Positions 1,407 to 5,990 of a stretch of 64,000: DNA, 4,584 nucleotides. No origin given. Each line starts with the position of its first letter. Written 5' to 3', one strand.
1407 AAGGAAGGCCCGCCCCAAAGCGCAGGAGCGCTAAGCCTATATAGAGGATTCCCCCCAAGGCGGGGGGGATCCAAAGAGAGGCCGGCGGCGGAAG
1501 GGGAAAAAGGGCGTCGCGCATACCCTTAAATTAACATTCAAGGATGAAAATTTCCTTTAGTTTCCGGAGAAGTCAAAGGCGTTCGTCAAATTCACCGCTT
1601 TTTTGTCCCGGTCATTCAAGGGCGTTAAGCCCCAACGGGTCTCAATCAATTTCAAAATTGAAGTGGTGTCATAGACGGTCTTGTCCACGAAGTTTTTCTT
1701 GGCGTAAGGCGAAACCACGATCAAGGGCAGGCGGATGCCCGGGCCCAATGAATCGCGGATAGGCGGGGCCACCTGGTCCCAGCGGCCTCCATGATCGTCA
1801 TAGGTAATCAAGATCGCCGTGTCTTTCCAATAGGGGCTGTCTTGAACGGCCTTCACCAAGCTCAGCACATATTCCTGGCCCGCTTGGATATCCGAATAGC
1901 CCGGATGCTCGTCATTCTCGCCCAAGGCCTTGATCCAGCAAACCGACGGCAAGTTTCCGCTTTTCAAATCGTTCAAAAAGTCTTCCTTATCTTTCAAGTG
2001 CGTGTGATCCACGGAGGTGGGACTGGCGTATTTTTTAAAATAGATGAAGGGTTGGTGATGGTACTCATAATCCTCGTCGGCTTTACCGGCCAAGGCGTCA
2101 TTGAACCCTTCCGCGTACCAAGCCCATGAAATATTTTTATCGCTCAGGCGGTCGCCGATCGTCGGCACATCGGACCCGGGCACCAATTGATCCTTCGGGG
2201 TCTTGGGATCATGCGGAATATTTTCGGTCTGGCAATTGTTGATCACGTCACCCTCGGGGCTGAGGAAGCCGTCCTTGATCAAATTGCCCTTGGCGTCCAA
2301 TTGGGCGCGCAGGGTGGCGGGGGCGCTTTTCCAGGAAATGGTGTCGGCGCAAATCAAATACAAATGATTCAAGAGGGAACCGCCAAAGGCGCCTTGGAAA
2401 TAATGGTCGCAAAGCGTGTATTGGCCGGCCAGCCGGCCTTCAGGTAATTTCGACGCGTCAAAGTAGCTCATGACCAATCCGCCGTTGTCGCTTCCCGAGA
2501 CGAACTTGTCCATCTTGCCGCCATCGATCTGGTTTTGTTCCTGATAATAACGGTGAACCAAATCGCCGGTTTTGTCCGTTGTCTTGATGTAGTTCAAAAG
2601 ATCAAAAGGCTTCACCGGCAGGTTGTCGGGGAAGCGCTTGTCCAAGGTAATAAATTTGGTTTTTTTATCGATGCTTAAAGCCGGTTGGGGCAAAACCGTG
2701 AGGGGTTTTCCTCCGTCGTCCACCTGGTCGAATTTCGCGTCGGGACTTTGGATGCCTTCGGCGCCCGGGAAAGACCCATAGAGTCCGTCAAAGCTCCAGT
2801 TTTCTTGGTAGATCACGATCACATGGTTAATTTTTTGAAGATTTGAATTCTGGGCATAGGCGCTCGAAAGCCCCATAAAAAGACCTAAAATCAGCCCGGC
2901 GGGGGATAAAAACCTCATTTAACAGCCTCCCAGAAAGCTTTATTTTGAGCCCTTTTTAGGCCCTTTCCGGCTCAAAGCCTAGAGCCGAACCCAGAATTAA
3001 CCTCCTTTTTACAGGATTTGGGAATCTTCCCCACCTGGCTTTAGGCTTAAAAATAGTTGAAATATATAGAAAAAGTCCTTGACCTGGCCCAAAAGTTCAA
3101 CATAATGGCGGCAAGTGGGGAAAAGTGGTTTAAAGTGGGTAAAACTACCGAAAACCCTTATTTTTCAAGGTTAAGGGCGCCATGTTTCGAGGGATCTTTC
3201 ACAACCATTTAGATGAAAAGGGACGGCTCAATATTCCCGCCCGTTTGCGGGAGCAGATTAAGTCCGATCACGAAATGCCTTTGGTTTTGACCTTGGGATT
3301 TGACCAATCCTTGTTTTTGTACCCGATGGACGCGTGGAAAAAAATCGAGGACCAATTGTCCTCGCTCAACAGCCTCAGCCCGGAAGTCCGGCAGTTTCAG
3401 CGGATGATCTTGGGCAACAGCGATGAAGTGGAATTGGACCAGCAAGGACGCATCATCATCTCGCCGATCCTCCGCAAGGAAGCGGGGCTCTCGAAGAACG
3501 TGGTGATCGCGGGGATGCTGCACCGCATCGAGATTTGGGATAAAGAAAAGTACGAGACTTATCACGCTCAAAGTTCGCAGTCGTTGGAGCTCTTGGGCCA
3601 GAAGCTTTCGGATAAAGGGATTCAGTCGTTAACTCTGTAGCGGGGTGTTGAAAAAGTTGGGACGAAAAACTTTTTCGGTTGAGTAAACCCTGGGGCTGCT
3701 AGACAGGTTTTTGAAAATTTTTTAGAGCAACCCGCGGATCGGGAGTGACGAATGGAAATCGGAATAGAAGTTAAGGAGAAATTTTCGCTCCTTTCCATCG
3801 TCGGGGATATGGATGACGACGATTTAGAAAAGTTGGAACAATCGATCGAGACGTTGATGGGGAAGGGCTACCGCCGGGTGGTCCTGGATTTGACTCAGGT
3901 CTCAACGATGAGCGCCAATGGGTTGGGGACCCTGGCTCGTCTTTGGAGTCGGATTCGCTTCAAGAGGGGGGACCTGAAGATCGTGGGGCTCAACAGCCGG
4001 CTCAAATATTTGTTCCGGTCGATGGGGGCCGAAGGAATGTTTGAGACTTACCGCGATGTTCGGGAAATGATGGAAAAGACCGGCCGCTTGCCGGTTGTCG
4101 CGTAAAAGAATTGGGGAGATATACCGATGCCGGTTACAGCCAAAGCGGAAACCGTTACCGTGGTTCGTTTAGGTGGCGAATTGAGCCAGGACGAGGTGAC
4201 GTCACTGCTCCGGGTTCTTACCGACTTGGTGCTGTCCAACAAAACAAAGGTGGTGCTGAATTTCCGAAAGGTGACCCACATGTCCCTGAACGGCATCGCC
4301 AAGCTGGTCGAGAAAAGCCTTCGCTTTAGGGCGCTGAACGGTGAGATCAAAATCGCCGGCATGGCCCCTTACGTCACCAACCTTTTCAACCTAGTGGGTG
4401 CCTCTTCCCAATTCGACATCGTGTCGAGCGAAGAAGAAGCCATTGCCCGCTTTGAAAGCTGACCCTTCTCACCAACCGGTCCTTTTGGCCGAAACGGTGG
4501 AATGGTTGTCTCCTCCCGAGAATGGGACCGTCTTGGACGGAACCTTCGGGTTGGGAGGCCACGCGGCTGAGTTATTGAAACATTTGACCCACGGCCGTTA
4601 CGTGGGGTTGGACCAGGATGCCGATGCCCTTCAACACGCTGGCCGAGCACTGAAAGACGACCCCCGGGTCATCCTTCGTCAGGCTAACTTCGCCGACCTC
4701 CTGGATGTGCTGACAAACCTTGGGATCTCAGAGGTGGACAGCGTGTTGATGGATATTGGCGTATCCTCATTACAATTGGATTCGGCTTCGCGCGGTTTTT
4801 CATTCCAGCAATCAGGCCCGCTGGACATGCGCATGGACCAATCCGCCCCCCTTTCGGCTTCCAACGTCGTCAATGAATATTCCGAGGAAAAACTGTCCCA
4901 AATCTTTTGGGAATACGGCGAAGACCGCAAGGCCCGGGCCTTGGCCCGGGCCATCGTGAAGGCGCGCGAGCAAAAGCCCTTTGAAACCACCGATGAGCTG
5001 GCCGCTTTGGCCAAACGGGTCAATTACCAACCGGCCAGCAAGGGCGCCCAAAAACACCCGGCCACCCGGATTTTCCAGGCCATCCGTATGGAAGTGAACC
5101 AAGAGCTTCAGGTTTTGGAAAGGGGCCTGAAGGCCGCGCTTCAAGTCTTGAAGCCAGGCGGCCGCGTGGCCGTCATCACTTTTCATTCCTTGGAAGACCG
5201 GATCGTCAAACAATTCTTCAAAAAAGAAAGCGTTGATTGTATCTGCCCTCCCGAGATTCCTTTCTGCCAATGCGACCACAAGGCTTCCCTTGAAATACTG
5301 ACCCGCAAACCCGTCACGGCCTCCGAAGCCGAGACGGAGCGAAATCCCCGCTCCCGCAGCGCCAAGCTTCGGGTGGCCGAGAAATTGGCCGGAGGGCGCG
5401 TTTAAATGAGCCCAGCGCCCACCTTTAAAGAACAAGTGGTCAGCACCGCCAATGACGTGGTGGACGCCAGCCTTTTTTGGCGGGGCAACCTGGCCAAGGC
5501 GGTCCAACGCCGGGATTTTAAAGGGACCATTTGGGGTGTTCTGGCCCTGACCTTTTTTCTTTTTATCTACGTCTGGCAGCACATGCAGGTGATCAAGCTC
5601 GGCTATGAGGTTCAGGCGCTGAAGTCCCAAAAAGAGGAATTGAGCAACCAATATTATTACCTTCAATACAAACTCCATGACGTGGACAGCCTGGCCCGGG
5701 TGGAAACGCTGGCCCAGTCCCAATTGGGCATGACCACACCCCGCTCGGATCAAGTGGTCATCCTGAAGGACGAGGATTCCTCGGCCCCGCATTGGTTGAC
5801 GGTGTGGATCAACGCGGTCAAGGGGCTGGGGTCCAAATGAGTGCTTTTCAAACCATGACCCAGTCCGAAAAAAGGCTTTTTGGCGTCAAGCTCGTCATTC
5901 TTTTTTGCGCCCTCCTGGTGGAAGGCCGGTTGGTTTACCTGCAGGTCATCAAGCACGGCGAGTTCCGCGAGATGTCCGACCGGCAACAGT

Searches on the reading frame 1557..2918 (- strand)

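Call 9: search_protein_families(library=pfam, proteins=[window:1557-2918:-])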
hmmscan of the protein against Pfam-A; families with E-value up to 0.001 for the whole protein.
window:1557-2918:- (453 aa): 1 family
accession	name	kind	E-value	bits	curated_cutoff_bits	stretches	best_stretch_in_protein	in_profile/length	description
PF04185.19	Phosphoesterase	-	4.5e-85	286.4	23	1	30-431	1-355/356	Phosphoesterase family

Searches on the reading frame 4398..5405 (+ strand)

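Call 8: search_protein_families(library=pfam, proteins=[window:4398-5405:+])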
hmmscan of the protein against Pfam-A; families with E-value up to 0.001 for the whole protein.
window:4398-5405:+ (335 aa): 5 families
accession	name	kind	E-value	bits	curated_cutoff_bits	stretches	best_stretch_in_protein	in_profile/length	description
PF01795.25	Methyltransf_5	-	5.4e-115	384.6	27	1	24-329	3-308/309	MraW methylase family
PF01728.25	FtsJ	-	3.7e-06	27.4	24.1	0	41-125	21-105/181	FtsJ-like methyltransferase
PF13649.12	Methyltransf_25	-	1.7e-05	25.8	27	0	45-101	1-58/97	Methyltransferase domain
PF08242.18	Methyltransf_12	-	0.00031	21.8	30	0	51-117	6-70/98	Methyltransferase domain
PF08241.18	Methyltransf_11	-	0.00056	20.9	21.2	0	51-101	6-54/95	Methyltransferase domain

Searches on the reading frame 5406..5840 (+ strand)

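Call 8: search_protein_families(library=pfam, proteins=[window:5406-5840:+])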
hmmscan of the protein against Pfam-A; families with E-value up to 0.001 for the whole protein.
window:5406-5840:+ (144 aa): 2 families
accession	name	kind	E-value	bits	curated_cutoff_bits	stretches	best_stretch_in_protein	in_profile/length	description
PF04999.18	FtsL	-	1e-05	25.9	22.9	1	56-121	31-96/97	Cell division protein FtsL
PF04977.20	DivIC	-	0.00057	20.1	28.9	1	46-113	3-71/80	Septum formation initiator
